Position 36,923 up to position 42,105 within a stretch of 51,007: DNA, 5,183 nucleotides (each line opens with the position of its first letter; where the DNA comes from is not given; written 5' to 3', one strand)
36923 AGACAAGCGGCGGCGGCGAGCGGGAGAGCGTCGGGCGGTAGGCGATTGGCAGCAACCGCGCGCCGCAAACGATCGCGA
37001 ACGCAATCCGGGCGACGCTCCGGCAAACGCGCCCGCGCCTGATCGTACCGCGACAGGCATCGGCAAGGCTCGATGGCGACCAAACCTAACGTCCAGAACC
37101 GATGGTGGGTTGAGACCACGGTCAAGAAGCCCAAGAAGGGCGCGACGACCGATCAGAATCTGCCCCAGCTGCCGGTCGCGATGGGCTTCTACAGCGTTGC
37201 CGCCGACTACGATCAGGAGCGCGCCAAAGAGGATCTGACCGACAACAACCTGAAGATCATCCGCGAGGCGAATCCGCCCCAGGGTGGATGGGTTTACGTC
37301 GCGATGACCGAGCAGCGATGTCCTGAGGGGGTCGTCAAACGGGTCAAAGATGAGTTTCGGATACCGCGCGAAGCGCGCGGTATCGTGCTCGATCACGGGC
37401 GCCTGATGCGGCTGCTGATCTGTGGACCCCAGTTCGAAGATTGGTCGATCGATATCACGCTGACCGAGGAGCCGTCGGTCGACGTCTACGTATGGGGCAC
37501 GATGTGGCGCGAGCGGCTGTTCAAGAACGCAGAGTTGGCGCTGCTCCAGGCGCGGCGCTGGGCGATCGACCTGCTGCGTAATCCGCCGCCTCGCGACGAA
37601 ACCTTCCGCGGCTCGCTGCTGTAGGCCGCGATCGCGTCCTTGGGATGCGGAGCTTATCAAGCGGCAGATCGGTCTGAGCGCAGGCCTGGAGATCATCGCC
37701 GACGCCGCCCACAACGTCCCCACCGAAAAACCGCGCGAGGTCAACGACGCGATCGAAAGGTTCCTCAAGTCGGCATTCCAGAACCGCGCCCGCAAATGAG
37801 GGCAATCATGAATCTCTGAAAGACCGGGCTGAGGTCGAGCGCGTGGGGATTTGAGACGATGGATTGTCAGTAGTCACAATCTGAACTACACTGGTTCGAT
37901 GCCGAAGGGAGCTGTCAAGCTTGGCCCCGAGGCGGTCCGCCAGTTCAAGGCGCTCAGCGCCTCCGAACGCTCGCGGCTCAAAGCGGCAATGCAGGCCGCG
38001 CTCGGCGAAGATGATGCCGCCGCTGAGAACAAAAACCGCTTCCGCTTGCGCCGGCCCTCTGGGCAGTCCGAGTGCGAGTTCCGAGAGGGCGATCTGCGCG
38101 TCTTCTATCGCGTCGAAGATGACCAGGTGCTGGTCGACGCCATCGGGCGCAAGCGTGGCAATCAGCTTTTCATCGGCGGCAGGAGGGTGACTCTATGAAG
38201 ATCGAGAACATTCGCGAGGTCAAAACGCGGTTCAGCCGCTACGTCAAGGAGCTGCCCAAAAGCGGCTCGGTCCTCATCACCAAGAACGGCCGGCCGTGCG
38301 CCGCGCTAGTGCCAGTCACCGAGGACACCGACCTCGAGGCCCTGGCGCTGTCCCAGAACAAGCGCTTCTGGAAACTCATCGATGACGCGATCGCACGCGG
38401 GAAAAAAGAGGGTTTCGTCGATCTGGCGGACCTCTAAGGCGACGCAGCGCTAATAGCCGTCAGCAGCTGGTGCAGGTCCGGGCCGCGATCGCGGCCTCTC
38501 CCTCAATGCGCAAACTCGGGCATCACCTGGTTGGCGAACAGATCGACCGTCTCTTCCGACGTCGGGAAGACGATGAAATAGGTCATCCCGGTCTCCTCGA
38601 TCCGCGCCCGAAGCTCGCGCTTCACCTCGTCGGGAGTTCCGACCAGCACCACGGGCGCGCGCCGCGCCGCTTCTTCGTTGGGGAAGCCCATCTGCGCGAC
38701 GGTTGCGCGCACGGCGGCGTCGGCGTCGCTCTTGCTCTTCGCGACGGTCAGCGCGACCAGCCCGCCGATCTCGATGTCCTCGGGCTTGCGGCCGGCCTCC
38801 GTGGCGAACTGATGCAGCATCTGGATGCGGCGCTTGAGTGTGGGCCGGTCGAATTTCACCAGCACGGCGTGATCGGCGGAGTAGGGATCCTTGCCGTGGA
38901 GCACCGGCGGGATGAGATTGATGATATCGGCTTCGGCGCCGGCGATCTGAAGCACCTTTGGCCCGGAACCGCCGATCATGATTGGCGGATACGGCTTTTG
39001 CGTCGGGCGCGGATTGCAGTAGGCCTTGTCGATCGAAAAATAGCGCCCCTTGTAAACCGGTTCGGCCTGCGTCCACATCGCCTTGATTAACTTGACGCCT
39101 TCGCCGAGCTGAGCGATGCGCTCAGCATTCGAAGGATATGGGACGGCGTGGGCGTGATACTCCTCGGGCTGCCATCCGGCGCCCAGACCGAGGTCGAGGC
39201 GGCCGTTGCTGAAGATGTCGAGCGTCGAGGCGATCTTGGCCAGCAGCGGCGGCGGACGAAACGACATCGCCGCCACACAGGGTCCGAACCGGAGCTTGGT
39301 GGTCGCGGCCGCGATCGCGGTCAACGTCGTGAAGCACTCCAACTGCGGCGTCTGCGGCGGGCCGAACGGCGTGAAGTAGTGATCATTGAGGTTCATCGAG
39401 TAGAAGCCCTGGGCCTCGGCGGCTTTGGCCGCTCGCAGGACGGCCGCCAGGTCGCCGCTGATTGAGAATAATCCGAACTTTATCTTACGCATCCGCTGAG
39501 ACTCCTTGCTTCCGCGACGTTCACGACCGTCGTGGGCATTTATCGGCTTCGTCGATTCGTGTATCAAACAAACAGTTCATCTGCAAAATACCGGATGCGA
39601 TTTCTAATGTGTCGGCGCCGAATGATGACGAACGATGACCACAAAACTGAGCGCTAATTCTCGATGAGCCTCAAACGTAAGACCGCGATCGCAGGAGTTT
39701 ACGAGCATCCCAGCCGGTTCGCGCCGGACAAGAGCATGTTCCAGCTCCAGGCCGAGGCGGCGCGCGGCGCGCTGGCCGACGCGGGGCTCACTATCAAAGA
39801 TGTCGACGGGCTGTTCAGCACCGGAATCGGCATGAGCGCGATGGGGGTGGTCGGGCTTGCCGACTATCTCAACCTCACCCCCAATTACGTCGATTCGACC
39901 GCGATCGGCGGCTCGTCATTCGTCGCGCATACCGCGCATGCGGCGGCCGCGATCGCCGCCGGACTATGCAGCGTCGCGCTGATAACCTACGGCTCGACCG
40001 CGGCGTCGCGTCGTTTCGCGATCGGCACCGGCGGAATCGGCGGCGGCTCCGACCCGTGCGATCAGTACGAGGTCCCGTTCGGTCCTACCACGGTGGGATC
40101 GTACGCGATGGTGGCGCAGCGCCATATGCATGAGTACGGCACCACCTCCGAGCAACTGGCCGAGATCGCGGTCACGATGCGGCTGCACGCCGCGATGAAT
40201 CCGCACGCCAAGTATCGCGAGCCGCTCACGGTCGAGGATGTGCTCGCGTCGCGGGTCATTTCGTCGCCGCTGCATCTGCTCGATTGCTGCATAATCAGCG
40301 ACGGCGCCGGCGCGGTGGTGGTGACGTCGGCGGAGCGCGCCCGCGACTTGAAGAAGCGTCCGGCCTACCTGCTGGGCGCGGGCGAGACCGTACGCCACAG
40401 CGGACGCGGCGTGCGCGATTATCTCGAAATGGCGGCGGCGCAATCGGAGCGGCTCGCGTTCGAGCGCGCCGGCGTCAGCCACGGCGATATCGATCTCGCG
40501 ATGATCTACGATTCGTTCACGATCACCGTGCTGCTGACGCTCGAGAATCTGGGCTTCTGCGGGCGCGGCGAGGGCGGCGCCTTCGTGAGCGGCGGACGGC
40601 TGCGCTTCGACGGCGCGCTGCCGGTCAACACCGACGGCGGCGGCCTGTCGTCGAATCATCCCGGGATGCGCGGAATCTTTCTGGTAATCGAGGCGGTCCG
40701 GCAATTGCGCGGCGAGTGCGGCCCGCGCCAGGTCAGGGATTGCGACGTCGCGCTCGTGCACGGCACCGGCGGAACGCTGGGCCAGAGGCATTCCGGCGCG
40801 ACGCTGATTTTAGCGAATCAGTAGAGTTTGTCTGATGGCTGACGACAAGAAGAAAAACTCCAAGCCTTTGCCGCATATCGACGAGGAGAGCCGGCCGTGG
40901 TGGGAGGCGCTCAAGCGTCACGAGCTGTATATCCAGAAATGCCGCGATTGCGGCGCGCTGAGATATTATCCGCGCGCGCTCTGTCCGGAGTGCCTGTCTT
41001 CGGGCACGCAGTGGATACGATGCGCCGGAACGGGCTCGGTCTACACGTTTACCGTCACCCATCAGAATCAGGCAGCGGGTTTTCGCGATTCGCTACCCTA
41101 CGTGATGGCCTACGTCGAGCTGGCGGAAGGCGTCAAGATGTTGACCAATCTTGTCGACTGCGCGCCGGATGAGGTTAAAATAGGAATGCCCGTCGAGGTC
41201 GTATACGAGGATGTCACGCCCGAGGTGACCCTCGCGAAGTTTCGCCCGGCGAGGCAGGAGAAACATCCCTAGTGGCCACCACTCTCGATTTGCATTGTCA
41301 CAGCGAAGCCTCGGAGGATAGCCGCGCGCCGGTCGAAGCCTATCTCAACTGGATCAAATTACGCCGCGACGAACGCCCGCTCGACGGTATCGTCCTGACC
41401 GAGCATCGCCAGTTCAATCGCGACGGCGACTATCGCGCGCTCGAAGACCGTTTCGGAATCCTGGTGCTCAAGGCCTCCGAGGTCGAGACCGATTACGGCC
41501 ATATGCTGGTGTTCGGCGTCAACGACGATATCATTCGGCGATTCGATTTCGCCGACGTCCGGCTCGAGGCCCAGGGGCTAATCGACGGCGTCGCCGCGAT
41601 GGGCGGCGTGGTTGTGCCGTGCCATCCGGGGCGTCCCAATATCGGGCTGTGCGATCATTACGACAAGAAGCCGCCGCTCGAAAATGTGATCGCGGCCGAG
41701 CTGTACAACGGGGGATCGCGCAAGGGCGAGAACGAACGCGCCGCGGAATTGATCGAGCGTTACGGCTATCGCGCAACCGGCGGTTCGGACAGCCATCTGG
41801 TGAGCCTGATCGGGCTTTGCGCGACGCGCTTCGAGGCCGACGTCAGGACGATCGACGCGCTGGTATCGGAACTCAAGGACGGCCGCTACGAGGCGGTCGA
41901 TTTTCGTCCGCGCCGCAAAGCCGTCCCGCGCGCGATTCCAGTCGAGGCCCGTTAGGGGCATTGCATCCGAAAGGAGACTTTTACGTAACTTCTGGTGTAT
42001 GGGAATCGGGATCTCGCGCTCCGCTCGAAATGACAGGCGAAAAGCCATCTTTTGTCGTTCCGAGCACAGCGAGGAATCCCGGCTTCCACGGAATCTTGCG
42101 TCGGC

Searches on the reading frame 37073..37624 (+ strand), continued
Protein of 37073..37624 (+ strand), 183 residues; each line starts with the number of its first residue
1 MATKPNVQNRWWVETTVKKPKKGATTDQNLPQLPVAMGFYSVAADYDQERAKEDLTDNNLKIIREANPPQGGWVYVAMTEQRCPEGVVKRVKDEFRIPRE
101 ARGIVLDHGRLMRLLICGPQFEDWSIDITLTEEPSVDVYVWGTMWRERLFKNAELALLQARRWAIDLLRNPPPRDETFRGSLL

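Call 48: find_encoding_contigs(protein=P0123, flank=7000, max_places=3)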
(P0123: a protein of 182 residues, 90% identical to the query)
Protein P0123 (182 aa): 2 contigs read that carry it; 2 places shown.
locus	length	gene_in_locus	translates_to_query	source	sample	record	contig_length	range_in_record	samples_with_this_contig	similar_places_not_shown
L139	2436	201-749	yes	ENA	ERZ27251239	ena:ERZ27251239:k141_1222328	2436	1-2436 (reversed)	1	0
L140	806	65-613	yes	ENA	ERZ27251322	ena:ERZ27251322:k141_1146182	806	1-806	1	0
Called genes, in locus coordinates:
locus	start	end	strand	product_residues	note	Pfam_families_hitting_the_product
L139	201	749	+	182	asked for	-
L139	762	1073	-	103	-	PF13560:HTH_31, PF01381:HTH_3, PF12844:HTH_19 (weak)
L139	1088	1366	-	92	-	PF05015:HigB-like_toxin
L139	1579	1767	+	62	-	-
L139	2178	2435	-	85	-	?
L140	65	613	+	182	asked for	-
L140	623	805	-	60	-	?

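Call 77: find_related_loci(query=A3, collection=viral_contigs, flank=5000)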
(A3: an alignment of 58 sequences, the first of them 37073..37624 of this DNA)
Query A3 (183 aa) in viral_contigs; peptide patterns used: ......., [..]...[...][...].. (x = any residue, [..] = any of these).
13 stretches matched a pattern, but none encodes a relative of the query by tblastn (E <= 1e-3).

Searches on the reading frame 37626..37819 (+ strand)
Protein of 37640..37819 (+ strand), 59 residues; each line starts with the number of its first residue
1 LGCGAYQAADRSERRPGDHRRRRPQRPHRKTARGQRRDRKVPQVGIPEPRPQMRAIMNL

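Call 4: search_protein_families(library=pfam, proteins=[window:37640-37819:+], max_evalue=0.1)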
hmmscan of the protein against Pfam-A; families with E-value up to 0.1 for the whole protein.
window:37640-37819:+ (59 aa): 0 families

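Call 5: search_protein_families(library=ncbifam, proteins=[window:37626-37799:+], max_evalue=1)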
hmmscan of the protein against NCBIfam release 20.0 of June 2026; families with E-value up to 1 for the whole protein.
window:37626-37799:+ (57 aa): 5 families
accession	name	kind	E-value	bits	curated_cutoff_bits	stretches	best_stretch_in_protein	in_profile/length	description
NF051488.1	bifunc_PcaDC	exception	0.001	18.3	390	1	6-51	210-254/375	bifunctional 3-oxoadipate enol-lactonase/4-carboxymuconolactone decarboxylase PcaDC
NF007954.0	PRK10673.1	equivalog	0.011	15.1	399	1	19-49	224-254/255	esterase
TIGR03695.1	menH_SHCHC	equivalog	0.054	12.9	208.55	1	18-48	222-252/252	2-succinyl-6-hydroxy-2,4-cyclohexadiene-1-carboxylate synthase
NF051487.1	bifunc_PcaCD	exception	0.06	12.4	430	1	8-48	373-412/413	bifunctional 4-carboxymuconolactone decarboxylase/3-oxoadipate enol-lactonase PcaCD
NF008340.0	PRK11126.1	equivalog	0.077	12.2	261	1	19-49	223-253/255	2-succinyl-6-hydroxy-2,4-cyclohexadiene-1-carboxylate synthase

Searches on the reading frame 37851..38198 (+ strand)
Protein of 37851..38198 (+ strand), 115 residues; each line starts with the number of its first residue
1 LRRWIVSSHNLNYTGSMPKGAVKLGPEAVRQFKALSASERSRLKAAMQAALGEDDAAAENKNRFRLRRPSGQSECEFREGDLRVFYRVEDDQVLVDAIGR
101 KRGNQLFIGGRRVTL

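Call 4: search_protein_families(library=pfam, proteins=[window:37851-38198:+], max_evalue=0.1)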
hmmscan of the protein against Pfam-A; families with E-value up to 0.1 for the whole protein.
window:37851-38198:+ (115 aa): 1 family
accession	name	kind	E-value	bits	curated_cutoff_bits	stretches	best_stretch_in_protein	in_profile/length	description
PF05016.21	ParE_toxin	-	2.5e-05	25.2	23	1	23-102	2-86/89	ParE toxin of type II toxin-antitoxin system, parDE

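Call 5: search_protein_families(library=ncbifam, proteins=[window:37899-38198:+], max_evalue=1)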
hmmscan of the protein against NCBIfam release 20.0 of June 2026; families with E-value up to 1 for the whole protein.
window:37899-38198:+ (99 aa): 1 family
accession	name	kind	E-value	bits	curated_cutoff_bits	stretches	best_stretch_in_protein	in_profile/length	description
TIGR03539.1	DapC_actino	equivalog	0.029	13.4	355.65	1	27-53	254-280/357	succinyldiaminopimelate transaminase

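Call 6: search_protein_families(library=padloc, proteins=[window:37899-38198:+], max_evalue=1)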
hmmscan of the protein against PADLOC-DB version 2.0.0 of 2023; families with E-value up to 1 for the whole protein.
window:37899-38198:+ (99 aa): 0 families

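Call 7: search_protein_families(library=phrogs, proteins=[window:37899-38198:+], max_evalue=1)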
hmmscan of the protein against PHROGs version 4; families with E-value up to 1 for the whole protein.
window:37899-38198:+ (99 aa): 2 families
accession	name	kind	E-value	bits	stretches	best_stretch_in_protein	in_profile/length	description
phrog_1213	-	moron, auxiliary metabolic gene and host takeover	7.8e-06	27.4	1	6-85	5-83/88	RelE-like toxin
phrog_7471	-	unknown function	0.35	11.8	1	19-52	18-51/63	-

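Call 30: find_related_loci(query=window:37899-38198:+, collection=metagenome_contigs, flank=5000)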
Query window:37899-38198:+ (99 aa) in metagenome_contigs; peptide patterns used: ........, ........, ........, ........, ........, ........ (x = any residue, [..] = any of these).
378 stretches matched a pattern; 56 encode a relative of the query (tblastn E <= 1e-3); 56 distinct loci.
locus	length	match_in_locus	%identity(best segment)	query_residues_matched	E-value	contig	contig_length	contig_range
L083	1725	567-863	93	1-99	6e-59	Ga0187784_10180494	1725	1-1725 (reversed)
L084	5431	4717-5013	84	1-99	7e-53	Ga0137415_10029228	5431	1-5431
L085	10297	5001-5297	84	1-99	2e-52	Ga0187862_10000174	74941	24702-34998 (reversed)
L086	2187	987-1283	85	1-99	6e-53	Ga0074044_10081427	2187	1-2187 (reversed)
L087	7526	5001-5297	85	1-99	5e-52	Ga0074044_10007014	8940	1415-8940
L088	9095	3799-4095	83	1-99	1e-51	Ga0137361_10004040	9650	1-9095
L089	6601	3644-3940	83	1-99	1e-51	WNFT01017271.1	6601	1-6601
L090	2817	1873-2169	83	1-99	1e-51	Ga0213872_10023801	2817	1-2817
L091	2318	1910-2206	83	1-99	7e-52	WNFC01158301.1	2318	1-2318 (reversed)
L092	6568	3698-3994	83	1-99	1e-51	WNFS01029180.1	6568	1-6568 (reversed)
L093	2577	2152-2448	80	1-99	1e-50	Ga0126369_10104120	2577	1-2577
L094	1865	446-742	82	1-99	7e-51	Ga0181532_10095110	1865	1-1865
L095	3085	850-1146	82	1-99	2e-49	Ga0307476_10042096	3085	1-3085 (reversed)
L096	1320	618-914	79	1-99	3e-51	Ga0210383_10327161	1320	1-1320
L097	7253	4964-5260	79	1-99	3e-49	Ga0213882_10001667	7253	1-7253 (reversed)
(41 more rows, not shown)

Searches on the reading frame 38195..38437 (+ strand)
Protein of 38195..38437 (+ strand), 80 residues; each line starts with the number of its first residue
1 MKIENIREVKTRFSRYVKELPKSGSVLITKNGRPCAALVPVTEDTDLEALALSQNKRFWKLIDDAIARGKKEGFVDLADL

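Call 4: search_protein_families(library=pfam, proteins=[window:38195-38437:+], max_evalue=0.1)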
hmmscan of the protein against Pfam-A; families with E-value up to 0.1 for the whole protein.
window:38195-38437:+ (80 aa): 2 families
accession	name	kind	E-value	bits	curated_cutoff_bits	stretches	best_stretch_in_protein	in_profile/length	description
PF02604.26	PhdYeFM_antitox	-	5.1e-10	39.4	29.8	1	1-42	1-43/74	Antitoxin Phd_YefM, type II toxin-antitoxin system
PF10096.14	DUF2334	-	0.011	15.7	26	1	15-70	13-67/203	Uncharacterized protein conserved in bacteria (DUF2334)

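Call 5: search_protein_families(library=ncbifam, proteins=[window:38195-38437:+], max_evalue=1)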
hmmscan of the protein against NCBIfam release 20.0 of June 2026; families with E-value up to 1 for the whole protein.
window:38195-38437:+ (80 aa): 1 family
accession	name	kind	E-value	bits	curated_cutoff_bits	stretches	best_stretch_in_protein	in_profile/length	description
TIGR01552.1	phd_fam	subfamily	3e-06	26.5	20.8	1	6-43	4-41/53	type II toxin-antitoxin system prevent-host-death family antitoxin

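Call 6: search_protein_families(library=padloc, proteins=[window:38195-38437:+], max_evalue=1)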
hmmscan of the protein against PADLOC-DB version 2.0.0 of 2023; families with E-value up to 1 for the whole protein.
window:38195-38437:+ (80 aa): 0 families

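Call 7: search_protein_families(library=phrogs, proteins=[window:38195-38437:+], max_evalue=1)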
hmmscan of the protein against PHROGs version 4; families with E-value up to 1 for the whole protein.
window:38195-38437:+ (80 aa): 1 family
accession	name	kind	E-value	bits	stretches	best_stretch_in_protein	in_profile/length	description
phrog_2268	-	moron, auxiliary metabolic gene and host takeover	0.0045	18.1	1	1-43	2-43/84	antitoxin from a toxin-antitoxin system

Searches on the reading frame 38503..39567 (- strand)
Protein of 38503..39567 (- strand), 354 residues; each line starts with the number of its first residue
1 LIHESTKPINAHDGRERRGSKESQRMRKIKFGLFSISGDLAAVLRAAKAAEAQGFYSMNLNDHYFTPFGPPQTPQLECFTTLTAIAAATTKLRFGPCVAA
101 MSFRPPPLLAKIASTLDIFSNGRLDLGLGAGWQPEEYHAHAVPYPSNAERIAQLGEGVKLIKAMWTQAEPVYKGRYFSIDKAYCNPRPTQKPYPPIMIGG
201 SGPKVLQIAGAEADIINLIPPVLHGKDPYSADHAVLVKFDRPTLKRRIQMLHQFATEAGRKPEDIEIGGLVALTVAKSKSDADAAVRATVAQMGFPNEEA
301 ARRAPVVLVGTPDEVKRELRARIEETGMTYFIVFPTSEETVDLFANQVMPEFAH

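Call 4: search_protein_families(library=pfam, proteins=[window:38503-39567:-], max_evalue=0.1)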
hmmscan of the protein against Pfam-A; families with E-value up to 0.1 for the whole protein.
window:38503-39567:- (354 aa): 1 family
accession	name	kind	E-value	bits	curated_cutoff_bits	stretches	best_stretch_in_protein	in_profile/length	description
PF00296.26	Bac_luciferase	-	1.7e-49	169.4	27.9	2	38-218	20-190/314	Luciferase-like monooxygenase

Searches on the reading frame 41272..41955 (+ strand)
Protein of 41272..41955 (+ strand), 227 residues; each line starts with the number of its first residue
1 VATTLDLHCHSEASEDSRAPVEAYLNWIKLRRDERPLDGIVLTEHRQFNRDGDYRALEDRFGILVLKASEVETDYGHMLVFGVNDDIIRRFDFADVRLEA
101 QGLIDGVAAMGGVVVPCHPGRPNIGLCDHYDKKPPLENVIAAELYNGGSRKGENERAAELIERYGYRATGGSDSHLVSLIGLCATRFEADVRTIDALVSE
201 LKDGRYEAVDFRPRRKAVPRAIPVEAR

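Call 43: search_protein_families(library=pfam, proteins=[window:41272-41955:+], max_evalue=0.001)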
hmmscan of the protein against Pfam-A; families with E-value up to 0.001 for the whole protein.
window:41272-41955:+ (227 aa): 1 family
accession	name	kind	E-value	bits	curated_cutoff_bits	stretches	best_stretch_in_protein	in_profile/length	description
PF13263.12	PHP_C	-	5.1e-15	55.2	21.3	1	153-205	3-55/56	PHP-associated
